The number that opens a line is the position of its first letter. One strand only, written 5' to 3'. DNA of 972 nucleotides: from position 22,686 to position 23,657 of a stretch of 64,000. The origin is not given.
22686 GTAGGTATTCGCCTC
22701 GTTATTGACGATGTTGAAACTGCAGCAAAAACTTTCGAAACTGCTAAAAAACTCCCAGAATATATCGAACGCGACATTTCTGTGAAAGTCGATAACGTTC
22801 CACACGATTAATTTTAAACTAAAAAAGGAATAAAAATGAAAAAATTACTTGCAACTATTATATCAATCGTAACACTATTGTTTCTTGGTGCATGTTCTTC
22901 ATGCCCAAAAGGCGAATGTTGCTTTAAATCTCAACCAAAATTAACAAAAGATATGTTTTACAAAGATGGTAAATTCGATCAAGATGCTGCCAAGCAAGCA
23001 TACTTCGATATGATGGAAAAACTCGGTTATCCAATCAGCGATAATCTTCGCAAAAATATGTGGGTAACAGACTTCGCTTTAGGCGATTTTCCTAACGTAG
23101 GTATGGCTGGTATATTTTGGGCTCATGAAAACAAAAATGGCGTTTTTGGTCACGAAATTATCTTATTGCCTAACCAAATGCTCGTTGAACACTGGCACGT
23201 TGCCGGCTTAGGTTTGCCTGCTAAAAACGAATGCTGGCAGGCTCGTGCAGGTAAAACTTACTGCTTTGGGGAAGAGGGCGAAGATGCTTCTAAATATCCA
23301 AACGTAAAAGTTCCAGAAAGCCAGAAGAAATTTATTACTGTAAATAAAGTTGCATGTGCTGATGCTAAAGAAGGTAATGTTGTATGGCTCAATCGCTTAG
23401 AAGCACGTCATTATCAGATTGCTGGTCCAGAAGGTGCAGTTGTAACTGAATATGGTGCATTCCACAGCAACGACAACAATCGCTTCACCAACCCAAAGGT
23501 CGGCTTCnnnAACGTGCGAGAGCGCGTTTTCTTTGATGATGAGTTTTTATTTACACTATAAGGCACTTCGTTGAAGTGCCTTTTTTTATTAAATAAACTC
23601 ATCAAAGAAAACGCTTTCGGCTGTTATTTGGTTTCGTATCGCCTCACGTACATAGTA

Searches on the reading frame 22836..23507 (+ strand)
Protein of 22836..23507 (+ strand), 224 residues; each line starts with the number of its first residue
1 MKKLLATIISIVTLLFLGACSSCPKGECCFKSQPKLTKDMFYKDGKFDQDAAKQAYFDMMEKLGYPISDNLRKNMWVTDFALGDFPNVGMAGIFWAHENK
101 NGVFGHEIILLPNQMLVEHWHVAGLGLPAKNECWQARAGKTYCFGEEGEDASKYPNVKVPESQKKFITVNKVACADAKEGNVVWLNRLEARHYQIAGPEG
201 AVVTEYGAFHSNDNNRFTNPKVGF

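Call 9: search_protein_families(library=pfam, proteins=[window:22836-23507:+], max_evalue=0.001)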
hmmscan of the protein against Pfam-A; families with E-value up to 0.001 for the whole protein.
window:22836-23507:+ (224 aa): 0 families

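Call 29: search_solved_structures(query=window:22836-23507:+, max_evalue=10)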
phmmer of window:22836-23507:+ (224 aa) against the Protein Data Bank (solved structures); distinct sequences matched with E-value up to 10: 6.
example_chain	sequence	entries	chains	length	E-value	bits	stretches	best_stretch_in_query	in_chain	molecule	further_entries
7nzo_AAA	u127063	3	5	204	4.8e-13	52.4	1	52-222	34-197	D-lyxose/D-mannose family sugar isomerase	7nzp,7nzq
2y0o_A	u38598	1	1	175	9.6e-12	48.1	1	58-222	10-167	PROBABLE D-LYXOSE KETOL-ISOMERASE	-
4yy8_A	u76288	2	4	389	0.28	13.9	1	116-165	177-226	Kelch protein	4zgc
4up4_A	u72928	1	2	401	0.38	13.4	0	64-120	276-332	LECTIN PVL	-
2bwm_A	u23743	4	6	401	0.42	13.3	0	64-120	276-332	PSATHYRELLA VELUTINA LECTIN PVL | PSATHYRELLA VELUTINA LECTIN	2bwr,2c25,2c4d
5mb4_A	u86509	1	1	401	8.2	9.1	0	74-122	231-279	GlcNAc specific lectin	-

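Call 30: search_protein_families(library=ncbifam, proteins=[window:22836-23507:+], max_evalue=1)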
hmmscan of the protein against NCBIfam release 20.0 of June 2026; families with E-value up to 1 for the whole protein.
window:22836-23507:+ (224 aa): 1 family
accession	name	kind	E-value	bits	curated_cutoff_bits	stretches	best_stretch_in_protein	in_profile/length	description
NF003356.0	PRK04405.1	subfamily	0.2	10.7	339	1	1-59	5-61/299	peptidylprolyl isomerase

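Call 40: search_protein_families(library=pfam, proteins=[window:22836-23507:+], max_evalue=0.1)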
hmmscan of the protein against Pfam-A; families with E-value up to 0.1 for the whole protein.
window:22836-23507:+ (224 aa): 0 families

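Call 61: search_solved_structures(query=window:22836-23507:+, max_evalue=0.00001, show_alignments=2)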
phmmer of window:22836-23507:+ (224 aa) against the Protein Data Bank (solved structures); distinct sequences matched with E-value up to 0.00001: 2.
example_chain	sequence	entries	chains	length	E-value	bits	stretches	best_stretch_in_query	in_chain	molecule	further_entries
7nzo_AAA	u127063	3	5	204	4.8e-13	52.4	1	52-222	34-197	D-lyxose/D-mannose family sugar isomerase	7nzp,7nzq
2y0o_A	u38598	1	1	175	9.6e-12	48.1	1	58-222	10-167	PROBABLE D-LYXOSE KETOL-ISOMERASE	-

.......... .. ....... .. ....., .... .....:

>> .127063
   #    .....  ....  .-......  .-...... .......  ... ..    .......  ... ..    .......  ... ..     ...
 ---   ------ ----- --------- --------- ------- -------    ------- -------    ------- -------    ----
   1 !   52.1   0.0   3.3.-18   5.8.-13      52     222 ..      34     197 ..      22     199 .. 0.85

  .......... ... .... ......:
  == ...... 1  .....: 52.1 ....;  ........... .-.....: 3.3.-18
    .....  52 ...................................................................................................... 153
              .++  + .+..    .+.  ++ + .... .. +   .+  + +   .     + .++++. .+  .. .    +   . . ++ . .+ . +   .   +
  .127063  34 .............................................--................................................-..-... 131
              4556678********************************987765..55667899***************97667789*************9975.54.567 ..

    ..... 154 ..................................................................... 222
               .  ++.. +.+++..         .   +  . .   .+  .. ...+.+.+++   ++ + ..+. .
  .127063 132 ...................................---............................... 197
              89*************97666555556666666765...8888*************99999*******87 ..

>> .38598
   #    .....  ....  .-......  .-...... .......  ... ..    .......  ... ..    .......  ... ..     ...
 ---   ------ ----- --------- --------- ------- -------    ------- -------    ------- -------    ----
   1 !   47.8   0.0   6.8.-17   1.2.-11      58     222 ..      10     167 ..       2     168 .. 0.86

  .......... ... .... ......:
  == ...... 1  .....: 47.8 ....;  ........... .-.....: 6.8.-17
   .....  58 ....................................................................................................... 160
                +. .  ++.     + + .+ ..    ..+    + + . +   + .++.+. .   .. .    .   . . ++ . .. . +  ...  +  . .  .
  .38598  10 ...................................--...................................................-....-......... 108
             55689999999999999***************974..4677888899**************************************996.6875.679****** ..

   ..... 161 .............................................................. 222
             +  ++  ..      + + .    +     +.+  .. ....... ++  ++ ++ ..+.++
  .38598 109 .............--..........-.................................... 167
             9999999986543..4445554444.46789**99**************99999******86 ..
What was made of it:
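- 22836..23510 (+): Partner gene: an exported (lipoprotein signal) cupin related to D-lyxose/D-mannose isomerases, with all four metal ligands kept. PDB 7nzo E 4.8e-13 and 2y0o E 9.6e-12; HxH, E and H align (calls 29, 61).
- On D-lyxose/D-mannose isomerase cupins (partner gene 22836-23510): PDB 7nzo E 4.8e-13 and 2y0o E 9.6e-12; EHWH, KNE and RHY align to the ligand positions (call 61).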

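Call 96: find_homologous_proteins(query=window:22836-23507:+, max_evalue=0.00001)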
Query window:22836-23507:+ (224 aa): 670 proteins with E <= 0.00001 among 772 candidates; the best 120 are listed.
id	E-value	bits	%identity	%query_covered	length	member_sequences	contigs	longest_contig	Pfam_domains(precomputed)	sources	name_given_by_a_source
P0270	4.8e-150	516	96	100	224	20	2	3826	-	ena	-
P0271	6.3e-134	463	87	100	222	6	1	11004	-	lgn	-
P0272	5.3e-133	460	86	100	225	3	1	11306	-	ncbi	-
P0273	4.9e-132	457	84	100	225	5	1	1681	-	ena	-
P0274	7.4e-131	453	83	100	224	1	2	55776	-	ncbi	-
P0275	5.4e-123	427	80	100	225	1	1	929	-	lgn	-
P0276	7.7e-123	426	80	100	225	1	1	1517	-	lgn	-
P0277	1.2e-122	426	79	100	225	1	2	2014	-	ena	-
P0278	2.1e-121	422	80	100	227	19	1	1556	-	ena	-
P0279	2.1e-117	409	78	100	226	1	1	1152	-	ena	-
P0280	1.7e-115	402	77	100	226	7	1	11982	-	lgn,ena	-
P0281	3.7e-112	392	72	99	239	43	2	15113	-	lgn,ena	-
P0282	2.1e-111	389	74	100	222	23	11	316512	-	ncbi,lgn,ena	-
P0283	7.3e-111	387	73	100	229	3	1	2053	-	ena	-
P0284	1.2e-110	387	76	92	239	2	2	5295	-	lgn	-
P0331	3.3e-90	320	64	100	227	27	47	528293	-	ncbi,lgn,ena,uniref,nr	ncbi:hypothetical protein [Intestinicryptomonas porci]|uniref:Uncharacterized protein n=1 Tax=Intest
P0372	2.1e-58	216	49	100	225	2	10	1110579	-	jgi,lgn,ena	-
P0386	4.7e-58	214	50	97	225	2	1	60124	-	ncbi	ncbi:MAG: hypothetical protein U0736_20255 [Gemmataceae bacterium]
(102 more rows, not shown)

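Call 97: find_encoding_contigs(protein=P0372, flank=9000, max_places=1)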
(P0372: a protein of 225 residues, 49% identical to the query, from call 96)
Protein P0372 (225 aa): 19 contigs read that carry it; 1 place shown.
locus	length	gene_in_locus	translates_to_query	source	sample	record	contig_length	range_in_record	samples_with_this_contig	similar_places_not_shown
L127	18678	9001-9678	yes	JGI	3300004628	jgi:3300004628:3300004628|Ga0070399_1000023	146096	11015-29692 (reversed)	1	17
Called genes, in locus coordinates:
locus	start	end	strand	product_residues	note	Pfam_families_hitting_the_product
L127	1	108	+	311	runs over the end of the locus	PF00515:TPR_1 (faint), PF13432:TPR_16 (weak), PF13414:TPR_11 (weak), PF13431:TPR_17 (faint), PF01476:LysM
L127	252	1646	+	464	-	PF07719:TPR_2 (faint), PF12895:ANAPC3 (faint), PF13371:TPR_9 (faint), PF13424:TPR_12 (faint), PF13428:TPR_14 (faint), PF13431:TPR_17 (faint), PF13432:TPR_16 (faint), PF14559:TPR_19 (weak), +9 more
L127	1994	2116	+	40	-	-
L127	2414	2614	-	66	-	-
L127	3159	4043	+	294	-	PF09339:HTH_IclR, PF01614:IclR_C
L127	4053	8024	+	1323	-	PF18582:HZS_alpha, PF03781:FGE-sulfatase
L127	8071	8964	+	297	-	PF13360:PQQ_2 (faint), PF14269:Arylsulfotran_2 (faint), PF05935:Arylsulfotrans (faint), PF22701:Mala_s_1-like (faint)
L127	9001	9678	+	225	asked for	-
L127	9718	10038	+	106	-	-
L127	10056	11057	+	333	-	PF02733:Dak1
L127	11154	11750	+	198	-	PF02734:Dak2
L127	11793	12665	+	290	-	PF01791:DeoC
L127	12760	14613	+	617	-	PF10282:Lactonase (faint), PF21783:YNCE (faint), PF25174:Beta-prop_THOC3, PF23414:Beta-prop_EML_2 (faint), PF07676:PD40 (faint), PF03150:CCP_MauG (faint)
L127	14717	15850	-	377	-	PF00578:AhpC-TSA, PF08534:Redoxin, PF13905:Thioredoxin_8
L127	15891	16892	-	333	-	PF01850:PIN (weak), PF01938:TRAM (weak)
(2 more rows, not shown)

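Call 98: find_encoding_contigs(protein=P0386, flank=9000, max_places=1)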
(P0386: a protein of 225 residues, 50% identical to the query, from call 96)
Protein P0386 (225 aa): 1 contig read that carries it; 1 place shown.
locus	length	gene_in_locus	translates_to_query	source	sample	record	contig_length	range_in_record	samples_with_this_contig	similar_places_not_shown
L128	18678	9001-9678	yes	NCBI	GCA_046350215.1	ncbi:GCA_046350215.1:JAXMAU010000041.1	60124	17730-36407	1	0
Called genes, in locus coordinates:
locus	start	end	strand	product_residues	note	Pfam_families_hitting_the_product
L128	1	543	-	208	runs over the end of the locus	PF02607:B12-binding_2, PF02310:B12-binding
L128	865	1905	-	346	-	PF05721:PhyH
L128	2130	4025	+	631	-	PF08450:SGL (faint), PF21783:YNCE (faint), PF22494:choice_anch_I (faint), PF02239:Cytochrom_D1 (faint), PF10282:Lactonase (faint), PF03150:CCP_MauG (faint), PF13442:Cytochrome_CBB3 (faint)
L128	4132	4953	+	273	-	PF01047:MarR (weak), PF09339:HTH_IclR, PF12802:MarR_2 (weak), PF13412:HTH_24 (weak), PF01614:IclR_C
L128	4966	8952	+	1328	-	PF18582:HZS_alpha, PF03781:FGE-sulfatase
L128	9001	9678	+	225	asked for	-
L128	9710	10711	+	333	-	PF02733:Dak1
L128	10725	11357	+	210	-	PF02734:Dak2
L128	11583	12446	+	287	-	PF01791:DeoC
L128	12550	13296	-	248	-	PF11127:YgaP-like_TM, PF10604:Polyketide_cyc2, PF03364:Polyketide_cyc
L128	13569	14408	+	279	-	PF01209:Ubie_methyltran, PF13489:Methyltransf_23, PF01135:PCMT (faint), PF13847:Methyltransf_31, PF08241:Methyltransf_11, PF08242:Methyltransf_12, PF13649:Methyltransf_25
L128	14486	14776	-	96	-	-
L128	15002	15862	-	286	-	-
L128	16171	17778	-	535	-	PF00128:Alpha-amylase, PF16657:Malt_amylase_C, PF18085:Mak_N_cap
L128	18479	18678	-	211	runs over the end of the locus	PF02446:Glyco_hydro_77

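Call 99: find_encoding_contigs(protein=P0331, flank=9000, max_places=1)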
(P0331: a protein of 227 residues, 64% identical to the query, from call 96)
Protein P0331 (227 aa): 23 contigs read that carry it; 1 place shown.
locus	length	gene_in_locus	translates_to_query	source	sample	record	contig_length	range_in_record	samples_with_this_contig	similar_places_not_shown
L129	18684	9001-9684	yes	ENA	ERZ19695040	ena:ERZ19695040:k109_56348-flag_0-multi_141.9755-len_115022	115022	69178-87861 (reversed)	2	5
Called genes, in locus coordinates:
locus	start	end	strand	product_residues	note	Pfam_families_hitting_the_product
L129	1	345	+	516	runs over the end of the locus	PF07399:Na_H_antiport_3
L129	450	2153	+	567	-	PF00209:SNF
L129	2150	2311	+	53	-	-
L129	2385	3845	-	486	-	PF13646:HEAT_2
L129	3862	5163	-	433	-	PF01408:GFO_IDH_MocA, PF22725:GFO_IDH_MocA_C3 (faint), PF19051:GFO_IDH_MocA_C2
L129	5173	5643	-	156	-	PF02464:CinA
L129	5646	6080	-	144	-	PF08334:T2SSG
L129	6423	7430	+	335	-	PF02733:Dak1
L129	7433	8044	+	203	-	PF02734:Dak2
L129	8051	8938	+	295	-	PF01791:DeoC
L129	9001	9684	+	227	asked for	-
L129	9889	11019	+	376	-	-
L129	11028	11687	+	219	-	-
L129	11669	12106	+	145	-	-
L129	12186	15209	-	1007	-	PF05448:AXE1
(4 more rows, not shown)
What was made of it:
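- Starting independently from the cupin, two of three neighbourhoods again contain the fusion gene (calls 97-99).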
